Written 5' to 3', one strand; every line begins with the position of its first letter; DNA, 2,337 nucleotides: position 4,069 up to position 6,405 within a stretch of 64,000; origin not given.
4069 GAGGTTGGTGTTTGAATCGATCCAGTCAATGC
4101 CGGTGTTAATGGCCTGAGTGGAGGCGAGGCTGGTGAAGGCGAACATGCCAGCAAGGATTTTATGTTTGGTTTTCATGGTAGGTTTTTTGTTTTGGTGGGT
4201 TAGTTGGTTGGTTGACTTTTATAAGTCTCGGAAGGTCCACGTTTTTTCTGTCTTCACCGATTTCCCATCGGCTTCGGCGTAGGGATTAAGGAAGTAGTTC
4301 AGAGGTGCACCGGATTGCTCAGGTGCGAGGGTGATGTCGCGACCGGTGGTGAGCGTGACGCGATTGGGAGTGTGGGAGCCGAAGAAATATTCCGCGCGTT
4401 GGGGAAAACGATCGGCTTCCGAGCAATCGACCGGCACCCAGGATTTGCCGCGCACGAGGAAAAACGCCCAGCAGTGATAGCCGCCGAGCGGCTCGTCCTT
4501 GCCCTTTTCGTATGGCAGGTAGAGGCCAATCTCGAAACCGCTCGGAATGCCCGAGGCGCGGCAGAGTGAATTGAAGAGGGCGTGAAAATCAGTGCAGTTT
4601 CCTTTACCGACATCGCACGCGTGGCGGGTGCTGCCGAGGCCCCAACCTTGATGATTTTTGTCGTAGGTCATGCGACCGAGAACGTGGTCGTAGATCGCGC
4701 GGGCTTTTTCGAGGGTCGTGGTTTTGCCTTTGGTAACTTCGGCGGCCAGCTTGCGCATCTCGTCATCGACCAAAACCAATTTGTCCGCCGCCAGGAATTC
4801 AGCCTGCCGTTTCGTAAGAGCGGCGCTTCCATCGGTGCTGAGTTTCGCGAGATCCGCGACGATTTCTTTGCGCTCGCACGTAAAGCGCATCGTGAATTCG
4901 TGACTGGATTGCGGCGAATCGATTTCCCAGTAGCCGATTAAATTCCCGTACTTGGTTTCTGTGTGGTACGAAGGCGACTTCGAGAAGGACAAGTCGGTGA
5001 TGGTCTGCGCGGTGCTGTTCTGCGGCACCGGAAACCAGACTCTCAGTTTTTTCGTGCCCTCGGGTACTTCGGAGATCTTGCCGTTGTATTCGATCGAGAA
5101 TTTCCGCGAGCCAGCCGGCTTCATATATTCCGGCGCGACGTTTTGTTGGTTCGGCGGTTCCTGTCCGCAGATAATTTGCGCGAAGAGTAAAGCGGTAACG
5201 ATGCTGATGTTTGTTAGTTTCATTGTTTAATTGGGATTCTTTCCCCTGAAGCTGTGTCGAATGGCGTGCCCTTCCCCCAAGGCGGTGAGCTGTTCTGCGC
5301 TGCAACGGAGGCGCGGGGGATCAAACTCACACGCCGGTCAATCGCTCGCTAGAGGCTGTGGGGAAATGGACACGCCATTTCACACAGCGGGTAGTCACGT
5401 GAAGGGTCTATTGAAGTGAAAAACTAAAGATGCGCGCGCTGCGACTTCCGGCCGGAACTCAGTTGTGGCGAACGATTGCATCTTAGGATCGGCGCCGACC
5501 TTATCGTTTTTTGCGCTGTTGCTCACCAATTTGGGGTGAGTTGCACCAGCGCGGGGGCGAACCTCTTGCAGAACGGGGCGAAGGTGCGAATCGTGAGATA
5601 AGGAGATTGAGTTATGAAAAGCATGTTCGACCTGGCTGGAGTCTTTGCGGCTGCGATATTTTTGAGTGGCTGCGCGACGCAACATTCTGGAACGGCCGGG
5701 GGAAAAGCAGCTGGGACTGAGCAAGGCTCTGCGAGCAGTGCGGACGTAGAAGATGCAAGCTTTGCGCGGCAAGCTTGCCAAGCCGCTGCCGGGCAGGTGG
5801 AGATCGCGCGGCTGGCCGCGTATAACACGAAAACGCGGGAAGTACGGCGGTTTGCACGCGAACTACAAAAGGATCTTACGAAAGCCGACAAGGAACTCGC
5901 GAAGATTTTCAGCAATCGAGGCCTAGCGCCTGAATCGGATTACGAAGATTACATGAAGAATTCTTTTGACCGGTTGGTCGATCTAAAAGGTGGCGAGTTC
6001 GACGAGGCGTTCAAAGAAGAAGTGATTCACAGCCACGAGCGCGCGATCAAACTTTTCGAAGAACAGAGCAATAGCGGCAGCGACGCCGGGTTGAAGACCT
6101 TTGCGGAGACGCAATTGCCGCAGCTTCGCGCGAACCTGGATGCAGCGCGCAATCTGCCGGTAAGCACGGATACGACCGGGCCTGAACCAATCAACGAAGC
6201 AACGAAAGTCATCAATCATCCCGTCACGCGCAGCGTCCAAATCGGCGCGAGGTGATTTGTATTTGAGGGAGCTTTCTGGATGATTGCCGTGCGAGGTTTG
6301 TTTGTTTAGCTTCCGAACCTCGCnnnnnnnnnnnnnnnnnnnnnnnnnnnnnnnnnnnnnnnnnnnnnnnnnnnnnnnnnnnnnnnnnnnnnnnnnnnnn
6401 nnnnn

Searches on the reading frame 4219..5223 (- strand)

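Call 73: search_protein_families(library=pfam, proteins=[window:4219-5223:-], max_evalue=0.001)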
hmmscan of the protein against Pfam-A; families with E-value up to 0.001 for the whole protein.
window:4219-5223:- (334 aa): 1 family
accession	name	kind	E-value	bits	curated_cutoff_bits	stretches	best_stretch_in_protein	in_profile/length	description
PF01841.26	Transglut_core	-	5e-23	81.9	23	1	157-267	1-108/108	Transglutaminase-like superfamily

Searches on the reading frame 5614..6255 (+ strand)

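Call 73: search_protein_families(library=pfam, proteins=[window:5614-6255:+], max_evalue=0.001)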
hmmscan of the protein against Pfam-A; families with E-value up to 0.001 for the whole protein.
window:5614-6255:+ (213 aa): 3 families
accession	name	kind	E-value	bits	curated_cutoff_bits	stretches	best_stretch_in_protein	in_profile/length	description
PF13628.12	DUF4142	-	6.7e-31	107.8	27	1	46-181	2-138/138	Domain of unknown function (DUF4142)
PF03713.19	DUF305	-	3.5e-08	34.1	27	1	47-166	1-135/151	Domain of unknown function (DUF305)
PF09548.15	Spore_III_AB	-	0.0004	20.9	32.5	1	64-152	20-107/170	Stage III sporulation protein AB (spore_III_AB)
